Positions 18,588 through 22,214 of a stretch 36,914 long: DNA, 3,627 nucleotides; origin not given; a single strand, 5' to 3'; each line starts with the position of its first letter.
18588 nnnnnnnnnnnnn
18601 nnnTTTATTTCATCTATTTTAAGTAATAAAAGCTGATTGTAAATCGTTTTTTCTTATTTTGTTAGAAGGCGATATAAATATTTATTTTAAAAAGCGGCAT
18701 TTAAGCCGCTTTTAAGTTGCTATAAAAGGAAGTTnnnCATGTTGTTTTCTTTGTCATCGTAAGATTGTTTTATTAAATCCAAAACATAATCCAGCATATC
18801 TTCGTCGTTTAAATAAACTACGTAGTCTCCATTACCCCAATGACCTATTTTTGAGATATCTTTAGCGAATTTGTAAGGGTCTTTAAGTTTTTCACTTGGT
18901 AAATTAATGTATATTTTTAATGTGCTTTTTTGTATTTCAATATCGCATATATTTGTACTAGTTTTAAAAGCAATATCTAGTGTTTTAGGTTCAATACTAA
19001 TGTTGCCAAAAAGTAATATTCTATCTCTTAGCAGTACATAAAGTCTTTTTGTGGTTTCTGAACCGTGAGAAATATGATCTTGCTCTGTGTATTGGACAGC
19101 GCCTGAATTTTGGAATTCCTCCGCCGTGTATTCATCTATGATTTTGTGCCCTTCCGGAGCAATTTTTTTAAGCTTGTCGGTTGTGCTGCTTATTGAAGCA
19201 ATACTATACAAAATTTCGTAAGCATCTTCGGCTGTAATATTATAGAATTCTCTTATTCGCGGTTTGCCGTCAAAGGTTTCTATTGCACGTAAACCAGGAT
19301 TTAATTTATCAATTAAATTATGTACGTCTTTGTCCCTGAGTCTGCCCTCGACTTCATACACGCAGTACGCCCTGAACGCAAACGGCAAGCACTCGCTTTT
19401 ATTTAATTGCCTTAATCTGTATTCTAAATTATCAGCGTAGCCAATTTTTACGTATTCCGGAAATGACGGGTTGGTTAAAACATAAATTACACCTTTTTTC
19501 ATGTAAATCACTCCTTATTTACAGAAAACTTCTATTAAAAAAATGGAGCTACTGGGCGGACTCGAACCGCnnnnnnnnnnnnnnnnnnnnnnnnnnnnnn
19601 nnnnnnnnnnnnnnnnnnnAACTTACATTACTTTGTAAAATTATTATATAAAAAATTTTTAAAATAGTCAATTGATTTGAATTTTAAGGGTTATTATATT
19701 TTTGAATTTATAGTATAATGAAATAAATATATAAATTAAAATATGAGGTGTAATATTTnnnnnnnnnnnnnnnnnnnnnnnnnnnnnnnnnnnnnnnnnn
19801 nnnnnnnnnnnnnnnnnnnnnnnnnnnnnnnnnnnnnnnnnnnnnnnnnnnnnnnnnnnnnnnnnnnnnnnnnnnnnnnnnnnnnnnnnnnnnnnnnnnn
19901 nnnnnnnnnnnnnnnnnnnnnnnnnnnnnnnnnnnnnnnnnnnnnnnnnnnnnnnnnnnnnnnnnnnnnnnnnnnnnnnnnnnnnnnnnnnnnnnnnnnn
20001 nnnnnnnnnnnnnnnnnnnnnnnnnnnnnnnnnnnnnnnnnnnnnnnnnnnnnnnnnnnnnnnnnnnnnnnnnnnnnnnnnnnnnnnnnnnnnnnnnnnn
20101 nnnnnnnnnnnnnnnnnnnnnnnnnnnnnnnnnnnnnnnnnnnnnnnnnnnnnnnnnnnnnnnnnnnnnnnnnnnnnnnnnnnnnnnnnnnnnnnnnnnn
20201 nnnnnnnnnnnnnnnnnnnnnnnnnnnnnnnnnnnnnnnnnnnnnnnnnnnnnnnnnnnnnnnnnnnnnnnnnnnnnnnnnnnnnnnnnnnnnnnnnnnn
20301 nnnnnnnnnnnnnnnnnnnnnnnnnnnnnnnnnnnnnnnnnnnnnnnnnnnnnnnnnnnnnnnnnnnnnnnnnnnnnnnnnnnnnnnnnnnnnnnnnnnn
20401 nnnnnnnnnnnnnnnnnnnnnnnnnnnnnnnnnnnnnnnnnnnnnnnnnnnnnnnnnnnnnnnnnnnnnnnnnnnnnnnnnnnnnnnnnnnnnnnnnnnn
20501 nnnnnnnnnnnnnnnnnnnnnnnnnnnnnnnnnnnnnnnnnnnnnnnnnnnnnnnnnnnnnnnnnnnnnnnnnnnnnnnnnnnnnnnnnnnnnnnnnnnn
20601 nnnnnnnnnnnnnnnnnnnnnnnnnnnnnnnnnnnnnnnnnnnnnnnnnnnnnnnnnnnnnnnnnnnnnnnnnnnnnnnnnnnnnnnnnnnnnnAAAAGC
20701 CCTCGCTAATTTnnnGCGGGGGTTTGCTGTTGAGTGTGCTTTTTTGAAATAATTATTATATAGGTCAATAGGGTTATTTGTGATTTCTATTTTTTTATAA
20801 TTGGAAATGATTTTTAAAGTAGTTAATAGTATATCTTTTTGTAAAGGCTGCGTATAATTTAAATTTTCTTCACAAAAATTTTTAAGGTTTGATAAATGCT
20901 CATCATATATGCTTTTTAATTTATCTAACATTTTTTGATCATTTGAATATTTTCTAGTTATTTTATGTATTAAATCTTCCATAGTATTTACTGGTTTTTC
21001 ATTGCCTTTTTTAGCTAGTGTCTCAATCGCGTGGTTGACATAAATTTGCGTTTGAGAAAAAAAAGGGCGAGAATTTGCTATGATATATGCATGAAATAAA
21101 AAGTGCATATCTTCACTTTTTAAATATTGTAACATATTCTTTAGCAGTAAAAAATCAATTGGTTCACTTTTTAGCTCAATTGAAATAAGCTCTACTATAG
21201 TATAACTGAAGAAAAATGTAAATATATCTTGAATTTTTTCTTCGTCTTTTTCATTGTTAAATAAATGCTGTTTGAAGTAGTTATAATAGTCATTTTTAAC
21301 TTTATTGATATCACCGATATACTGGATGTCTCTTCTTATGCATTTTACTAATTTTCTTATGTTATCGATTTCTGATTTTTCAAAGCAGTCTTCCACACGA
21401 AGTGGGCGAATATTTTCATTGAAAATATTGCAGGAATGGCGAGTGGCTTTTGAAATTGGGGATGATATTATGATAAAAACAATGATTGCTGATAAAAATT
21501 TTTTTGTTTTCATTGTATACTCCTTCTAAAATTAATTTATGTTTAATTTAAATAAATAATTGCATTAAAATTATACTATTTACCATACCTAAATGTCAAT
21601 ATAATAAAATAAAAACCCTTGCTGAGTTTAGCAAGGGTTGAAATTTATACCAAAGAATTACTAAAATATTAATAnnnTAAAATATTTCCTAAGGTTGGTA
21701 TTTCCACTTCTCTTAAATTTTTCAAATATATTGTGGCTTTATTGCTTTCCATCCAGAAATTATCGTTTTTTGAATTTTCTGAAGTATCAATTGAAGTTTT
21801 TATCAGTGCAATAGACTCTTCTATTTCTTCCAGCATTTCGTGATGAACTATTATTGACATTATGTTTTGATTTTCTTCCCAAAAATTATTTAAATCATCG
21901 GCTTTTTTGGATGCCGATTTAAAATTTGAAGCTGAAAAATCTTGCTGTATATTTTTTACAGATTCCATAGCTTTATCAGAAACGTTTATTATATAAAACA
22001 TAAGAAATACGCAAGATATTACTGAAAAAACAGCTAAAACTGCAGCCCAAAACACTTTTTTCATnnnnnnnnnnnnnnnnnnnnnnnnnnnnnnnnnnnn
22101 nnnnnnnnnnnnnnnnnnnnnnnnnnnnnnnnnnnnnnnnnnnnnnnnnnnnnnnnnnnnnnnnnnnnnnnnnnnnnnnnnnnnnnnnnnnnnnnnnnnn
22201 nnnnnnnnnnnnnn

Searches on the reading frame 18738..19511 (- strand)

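Call 39: search_protein_families(library=pfam, proteins=[window:18738-19511:-], max_evalue=0.01)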
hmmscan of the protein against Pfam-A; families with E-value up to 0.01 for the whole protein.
window:18738-19511:- (258 aa): 3 families
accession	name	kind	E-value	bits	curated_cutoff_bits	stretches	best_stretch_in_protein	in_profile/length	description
PF10544.15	T5orf172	-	7.9e-11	42.8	20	1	7-101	1-97/101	T5orf172 domain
PF18899.5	DUF5655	-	9.5e-11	42.2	24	1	144-253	2-108/109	Domain of unknown function (DUF5655)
PF13455.12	MUG113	-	5.3e-07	30.6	22.3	1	21-101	1-70/73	Meiotically up-regulated gene 113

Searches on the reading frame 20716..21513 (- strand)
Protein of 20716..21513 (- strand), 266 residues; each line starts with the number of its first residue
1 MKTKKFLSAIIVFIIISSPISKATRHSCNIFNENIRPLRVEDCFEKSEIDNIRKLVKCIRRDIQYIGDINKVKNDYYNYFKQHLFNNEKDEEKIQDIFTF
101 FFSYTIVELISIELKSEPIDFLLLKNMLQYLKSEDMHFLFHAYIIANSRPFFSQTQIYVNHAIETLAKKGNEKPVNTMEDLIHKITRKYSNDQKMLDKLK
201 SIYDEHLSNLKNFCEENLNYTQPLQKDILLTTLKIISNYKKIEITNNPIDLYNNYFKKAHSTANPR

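Call 40: search_protein_families(library=pfam, proteins=[window:20716-21513:-], max_evalue=0.01)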
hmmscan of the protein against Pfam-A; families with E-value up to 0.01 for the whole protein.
window:20716-21513:- (266 aa): 1 family
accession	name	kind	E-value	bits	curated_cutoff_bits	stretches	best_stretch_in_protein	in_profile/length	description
PF11897.13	DUF3417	-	0.0052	17.6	25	0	166-212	34-80/109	Protein of unknown function (DUF3417)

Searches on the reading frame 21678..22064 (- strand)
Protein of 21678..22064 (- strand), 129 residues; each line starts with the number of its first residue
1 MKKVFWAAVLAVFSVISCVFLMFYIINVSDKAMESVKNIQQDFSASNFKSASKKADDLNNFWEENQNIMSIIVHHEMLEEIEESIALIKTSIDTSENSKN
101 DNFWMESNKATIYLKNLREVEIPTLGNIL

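Call 40: search_protein_families(library=pfam, proteins=[window:21678-22064:-], max_evalue=0.01)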
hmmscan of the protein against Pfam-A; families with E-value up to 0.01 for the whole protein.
window:21678-22064:- (129 aa): 1 family
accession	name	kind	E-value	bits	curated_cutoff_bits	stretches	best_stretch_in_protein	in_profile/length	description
PF14276.11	DUF4363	-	1.3e-17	64.1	27.5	1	19-128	1-107/107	Domain of unknown function (DUF4363)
